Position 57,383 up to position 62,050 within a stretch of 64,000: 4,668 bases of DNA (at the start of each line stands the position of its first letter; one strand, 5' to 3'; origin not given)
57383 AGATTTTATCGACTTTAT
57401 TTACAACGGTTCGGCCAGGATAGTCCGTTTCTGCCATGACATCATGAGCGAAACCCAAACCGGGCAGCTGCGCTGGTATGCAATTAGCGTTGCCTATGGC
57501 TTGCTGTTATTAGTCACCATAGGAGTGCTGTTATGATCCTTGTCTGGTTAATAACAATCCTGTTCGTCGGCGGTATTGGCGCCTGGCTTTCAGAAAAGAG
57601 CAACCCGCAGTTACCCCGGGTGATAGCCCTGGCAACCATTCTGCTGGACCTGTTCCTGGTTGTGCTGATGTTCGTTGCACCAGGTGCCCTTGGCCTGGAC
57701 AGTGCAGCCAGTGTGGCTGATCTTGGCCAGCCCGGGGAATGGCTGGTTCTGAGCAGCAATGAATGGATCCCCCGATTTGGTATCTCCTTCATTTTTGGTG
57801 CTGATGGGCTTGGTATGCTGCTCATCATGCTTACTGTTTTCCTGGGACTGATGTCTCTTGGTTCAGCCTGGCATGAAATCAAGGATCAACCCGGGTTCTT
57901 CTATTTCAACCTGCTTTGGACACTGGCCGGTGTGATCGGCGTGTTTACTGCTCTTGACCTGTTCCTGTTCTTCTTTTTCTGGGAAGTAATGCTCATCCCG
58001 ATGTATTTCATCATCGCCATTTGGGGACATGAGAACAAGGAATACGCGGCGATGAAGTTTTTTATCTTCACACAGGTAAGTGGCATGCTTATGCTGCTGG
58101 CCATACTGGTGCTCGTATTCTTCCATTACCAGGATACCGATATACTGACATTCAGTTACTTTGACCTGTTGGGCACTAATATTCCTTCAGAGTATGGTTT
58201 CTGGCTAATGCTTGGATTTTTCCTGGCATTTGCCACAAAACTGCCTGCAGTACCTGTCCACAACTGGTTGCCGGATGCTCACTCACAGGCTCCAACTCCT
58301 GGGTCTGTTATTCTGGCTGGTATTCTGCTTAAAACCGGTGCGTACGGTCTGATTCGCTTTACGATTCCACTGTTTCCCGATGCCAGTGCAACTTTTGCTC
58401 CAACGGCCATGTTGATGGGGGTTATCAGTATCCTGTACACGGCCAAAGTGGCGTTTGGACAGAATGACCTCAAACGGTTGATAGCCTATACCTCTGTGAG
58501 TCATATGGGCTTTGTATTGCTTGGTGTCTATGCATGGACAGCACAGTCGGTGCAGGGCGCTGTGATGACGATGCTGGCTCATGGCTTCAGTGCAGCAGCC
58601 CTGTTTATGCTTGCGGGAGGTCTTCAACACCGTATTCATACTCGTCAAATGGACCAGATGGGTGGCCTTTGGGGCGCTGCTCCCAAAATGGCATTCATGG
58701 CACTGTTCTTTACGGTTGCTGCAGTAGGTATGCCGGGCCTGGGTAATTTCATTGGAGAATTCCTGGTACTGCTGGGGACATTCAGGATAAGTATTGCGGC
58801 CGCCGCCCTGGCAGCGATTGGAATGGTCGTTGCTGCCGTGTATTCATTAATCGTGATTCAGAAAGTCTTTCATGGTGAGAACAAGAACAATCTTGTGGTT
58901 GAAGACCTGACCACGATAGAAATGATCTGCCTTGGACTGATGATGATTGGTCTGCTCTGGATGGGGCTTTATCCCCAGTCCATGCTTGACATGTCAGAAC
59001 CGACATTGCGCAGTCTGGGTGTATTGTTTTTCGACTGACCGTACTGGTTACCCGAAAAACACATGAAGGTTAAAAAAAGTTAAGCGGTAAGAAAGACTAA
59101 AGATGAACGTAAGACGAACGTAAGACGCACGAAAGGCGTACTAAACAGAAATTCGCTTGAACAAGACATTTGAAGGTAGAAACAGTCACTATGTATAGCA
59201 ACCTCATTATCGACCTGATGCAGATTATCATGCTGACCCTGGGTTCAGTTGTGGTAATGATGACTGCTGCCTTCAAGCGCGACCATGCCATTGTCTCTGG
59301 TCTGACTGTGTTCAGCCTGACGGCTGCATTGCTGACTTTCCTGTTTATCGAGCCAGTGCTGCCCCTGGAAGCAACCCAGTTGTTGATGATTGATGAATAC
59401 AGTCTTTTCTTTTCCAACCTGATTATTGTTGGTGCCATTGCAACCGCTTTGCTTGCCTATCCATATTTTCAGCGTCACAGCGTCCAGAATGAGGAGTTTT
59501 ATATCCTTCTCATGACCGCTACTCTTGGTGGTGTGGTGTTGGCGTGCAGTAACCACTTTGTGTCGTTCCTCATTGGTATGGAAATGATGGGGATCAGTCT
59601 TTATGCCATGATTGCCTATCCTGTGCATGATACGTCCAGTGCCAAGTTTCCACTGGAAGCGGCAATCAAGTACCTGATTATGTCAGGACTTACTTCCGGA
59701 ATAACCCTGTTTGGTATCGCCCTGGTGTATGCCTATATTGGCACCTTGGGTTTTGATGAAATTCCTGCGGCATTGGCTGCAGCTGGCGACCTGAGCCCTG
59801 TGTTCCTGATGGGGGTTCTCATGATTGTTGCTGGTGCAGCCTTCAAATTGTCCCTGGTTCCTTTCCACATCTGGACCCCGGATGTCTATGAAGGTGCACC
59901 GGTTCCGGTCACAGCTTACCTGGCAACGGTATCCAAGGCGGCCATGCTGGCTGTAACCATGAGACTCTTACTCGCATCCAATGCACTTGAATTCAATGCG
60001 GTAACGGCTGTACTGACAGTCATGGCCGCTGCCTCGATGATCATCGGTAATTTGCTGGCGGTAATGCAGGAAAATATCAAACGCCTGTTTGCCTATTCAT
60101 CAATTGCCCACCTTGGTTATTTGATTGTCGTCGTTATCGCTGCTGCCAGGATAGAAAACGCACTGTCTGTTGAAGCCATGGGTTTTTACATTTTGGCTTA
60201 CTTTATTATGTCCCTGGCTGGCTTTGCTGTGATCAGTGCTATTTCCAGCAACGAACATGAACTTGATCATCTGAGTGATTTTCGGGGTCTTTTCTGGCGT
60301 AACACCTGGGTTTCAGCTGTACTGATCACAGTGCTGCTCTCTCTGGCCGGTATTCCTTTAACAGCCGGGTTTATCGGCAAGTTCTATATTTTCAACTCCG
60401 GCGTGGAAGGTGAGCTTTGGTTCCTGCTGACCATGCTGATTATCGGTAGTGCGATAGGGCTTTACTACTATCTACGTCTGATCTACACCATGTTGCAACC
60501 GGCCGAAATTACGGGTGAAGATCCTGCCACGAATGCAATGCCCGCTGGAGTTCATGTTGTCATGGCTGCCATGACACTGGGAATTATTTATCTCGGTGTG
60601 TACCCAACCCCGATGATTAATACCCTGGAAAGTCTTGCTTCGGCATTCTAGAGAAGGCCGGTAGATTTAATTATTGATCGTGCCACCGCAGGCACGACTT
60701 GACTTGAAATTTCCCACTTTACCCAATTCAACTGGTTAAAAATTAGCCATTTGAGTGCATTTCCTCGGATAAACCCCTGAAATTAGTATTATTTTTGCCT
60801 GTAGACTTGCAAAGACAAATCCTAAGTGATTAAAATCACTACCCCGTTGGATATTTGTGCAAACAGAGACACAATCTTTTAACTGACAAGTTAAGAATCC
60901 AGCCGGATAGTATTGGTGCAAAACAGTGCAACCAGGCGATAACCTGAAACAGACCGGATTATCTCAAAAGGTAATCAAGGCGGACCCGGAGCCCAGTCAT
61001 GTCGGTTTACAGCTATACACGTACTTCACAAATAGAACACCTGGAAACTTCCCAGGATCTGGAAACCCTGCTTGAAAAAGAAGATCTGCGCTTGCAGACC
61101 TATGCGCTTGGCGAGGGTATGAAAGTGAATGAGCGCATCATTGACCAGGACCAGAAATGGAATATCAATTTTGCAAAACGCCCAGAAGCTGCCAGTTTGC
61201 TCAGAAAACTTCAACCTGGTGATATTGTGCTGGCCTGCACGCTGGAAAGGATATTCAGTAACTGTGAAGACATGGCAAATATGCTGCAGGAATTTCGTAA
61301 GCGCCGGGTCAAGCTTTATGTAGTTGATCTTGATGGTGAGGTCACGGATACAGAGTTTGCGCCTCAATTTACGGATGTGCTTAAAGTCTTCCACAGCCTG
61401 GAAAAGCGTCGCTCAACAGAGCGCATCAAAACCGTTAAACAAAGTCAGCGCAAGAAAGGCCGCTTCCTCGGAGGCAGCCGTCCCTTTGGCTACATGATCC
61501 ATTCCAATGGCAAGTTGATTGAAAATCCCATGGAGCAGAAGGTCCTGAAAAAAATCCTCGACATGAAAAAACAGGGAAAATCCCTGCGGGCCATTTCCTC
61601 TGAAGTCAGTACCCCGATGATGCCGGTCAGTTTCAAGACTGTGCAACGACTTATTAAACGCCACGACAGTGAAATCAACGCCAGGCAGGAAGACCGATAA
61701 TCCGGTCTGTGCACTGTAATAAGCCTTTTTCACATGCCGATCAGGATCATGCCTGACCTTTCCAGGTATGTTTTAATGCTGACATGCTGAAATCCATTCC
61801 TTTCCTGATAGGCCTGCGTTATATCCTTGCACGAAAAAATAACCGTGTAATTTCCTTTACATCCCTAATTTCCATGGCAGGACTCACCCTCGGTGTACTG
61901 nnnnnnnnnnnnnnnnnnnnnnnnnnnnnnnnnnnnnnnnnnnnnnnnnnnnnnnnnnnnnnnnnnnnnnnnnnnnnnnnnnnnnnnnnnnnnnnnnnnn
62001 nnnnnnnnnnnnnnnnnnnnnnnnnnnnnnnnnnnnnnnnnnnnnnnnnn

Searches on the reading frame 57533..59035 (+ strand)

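Call 79: search_protein_families(library=ncbifam, proteins=[window:57533-59035:+], max_evalue=1e-10)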
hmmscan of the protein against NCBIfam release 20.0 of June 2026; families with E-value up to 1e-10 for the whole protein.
window:57533-59035:+ (501 aa): 69 families (the best 25 are shown)
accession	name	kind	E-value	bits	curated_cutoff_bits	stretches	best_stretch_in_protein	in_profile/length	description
NF004498.0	PRK05846.1-1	equivalog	1.8e-182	607.7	614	1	1-494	1-495/509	NADH-quinone oxidoreductase subunit M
TIGR01972.1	NDH_I_M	subfamily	1e-156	522.4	263.8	1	4-494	2-481/486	NADH-quinone oxidoreductase subunit M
NF004499.0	PRK05846.1-3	equivalog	1.6e-121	406.5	585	1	70-494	64-483/502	NADH-quinone oxidoreductase subunit M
NF004500.0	PRK05846.1-4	equivalog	1.4e-119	400.2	550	1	6-493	10-500/525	NADH-quinone oxidoreductase subunit M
NF004505.0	PRK05846.2-5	equivalog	1.4e-114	383.7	700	1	70-489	56-475/508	NADH-quinone oxidoreductase subunit M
NF004501.0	PRK05846.1-5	subfamily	1.3e-113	380.4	598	1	13-494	17-482/492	NADH-quinone oxidoreductase subunit M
NF009212.0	PRK12561.1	subfamily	1.8e-106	356.9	645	1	7-490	10-490/531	NAD(P)H-quinone oxidoreductase subunit 4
NF002713.0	PRK02546.1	subfamily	1.2e-98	330.9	827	1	72-495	69-498/533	NAD(P)H-quinone oxidoreductase subunit 4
NF004506.0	PRK05846.2-6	equivalog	1.5e-97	328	789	1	75-495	71-489/493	NADH-quinone oxidoreductase subunit M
NF005060.0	PRK06473.1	equivalog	2.3e-91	307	747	1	73-494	60-480/500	NADH-quinone oxidoreductase subunit M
NF005611.0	PRK07363.1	equivalog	6.6e-83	278.9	764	1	76-494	63-480/501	NADH-quinone oxidoreductase subunit M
NF004504.0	PRK05846.2-3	equivalog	1.3e-82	278.4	785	1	82-489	82-487/499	NADH-quinone oxidoreductase subunit M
NF004502.0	PRK05846.2-1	equivalog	4.4e-71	240.1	791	1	82-497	82-499/500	NADH-quinone oxidoreductase subunit M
NF004503.0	PRK05846.2-2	subfamily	3.6e-66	224.3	720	1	81-485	67-479/490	NADH-quinone oxidoreductase subunit M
NF006419.0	PRK08668.1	equivalog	5.8e-47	160.8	617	1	83-490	61-476/613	NADH dehydrogenase subunit M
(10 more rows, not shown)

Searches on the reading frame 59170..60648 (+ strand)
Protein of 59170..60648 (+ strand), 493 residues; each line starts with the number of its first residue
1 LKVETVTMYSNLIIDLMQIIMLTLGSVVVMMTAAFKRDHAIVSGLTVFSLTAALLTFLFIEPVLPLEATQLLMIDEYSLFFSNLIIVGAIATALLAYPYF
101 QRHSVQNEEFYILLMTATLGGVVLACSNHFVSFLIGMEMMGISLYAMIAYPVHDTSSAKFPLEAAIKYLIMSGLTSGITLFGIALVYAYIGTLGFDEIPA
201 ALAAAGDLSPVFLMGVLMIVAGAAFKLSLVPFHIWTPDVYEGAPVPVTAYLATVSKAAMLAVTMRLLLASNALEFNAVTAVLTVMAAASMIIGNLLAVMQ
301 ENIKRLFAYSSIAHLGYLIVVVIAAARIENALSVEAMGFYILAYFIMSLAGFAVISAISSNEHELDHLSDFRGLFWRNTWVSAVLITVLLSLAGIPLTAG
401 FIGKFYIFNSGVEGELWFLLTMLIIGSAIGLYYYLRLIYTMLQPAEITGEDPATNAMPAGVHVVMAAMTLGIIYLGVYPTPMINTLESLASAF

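Call 4: search_protein_families(library=pfam, proteins=[window:59170-60648:+], max_evalue=0.1)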
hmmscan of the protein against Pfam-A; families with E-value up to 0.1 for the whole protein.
window:59170-60648:+ (493 aa): 1 family
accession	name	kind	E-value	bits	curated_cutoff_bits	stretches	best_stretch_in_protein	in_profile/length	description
PF00361.26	Proton_antipo_M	-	2.4e-66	224.4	21.5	1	127-429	1-293/294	NADH:quinone oxidoreductase/Mrp antiporter, TM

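Call 79: search_protein_families(library=ncbifam, proteins=[window:59170-60648:+], max_evalue=1e-10)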
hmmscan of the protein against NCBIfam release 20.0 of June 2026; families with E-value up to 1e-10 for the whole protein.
window:59170-60648:+ (493 aa): 64 families (the best 25 are shown)
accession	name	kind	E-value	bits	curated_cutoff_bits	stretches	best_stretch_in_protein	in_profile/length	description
NF004439.0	PRK05777.1-1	equivalog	2.3e-138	462.2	531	1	9-487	4-479/485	NADH-quinone oxidoreductase subunit NuoN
TIGR01770.1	NDH_I_N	subfamily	4.8e-114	381.9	332.6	1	19-483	7-472/472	NADH-quinone oxidoreductase subunit NuoN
NF004440.0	PRK05777.1-3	equivalog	1.3e-97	327.6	519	1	16-486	11-469/477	NADH-quinone oxidoreductase subunit NuoN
NF004442.0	PRK05777.1-5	equivalog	2.4e-94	317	523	1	11-485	7-473/483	NADH-quinone oxidoreductase subunit NuoN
NF004441.0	PRK05777.1-4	equivalog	6.7e-84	282.3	477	1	50-490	84-520/524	NADH-quinone oxidoreductase subunit NuoN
NF004446.0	PRK05777.2-4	equivalog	2e-80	271.3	590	1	18-487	17-492/502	NADH-quinone oxidoreductase subunit NuoN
NF002701.0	PRK02504.1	equivalog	3.2e-76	256.8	569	1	17-443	18-435/513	NAD(P)H-quinone oxidoreductase subunit N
NF004443.0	PRK05777.2-1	equivalog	5.9e-66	223.6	626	1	16-480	13-482/506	NADH-quinone oxidoreductase subunit NuoN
NF004444.0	PRK05777.2-2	equivalog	4.2e-62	210.8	496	1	8-487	9-488/496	NADH-quinone oxidoreductase subunit NuoN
NF004445.0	PRK05777.2-3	equivalog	4.9e-62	210.5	408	1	14-477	9-461/475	NADH-quinone oxidoreductase subunit NuoN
NF006419.0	PRK08668.1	equivalog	1.2e-49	169.7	617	1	19-490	8-478/613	NADH dehydrogenase subunit M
NF004447.0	PRK05777.2-5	equivalog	4.2e-46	157.9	547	1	29-443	22-423/458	NADH-quinone oxidoreductase subunit NuoN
NF006241.0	PRK08377.1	equivalog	2e-42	145.9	645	1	72-487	74-471/494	NADH dehydrogenase subunit N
NF004448.0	PRK05777.2-6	equivalog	1e-41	143.5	869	1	16-473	18-478/492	NADH-quinone oxidoreductase subunit NuoN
NF009305.0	PRK12662.1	equivalog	3.4e-40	138.2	700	1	84-491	82-488/492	putative monovalent cation/H+ antiporter subunit D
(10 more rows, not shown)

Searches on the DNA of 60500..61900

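Call 35: search_rna_families(source=window, start=60500, end=61900, threshold=evalue, max_evalue=1)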
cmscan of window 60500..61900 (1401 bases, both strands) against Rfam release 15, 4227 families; matches with E-value up to 1: 0.
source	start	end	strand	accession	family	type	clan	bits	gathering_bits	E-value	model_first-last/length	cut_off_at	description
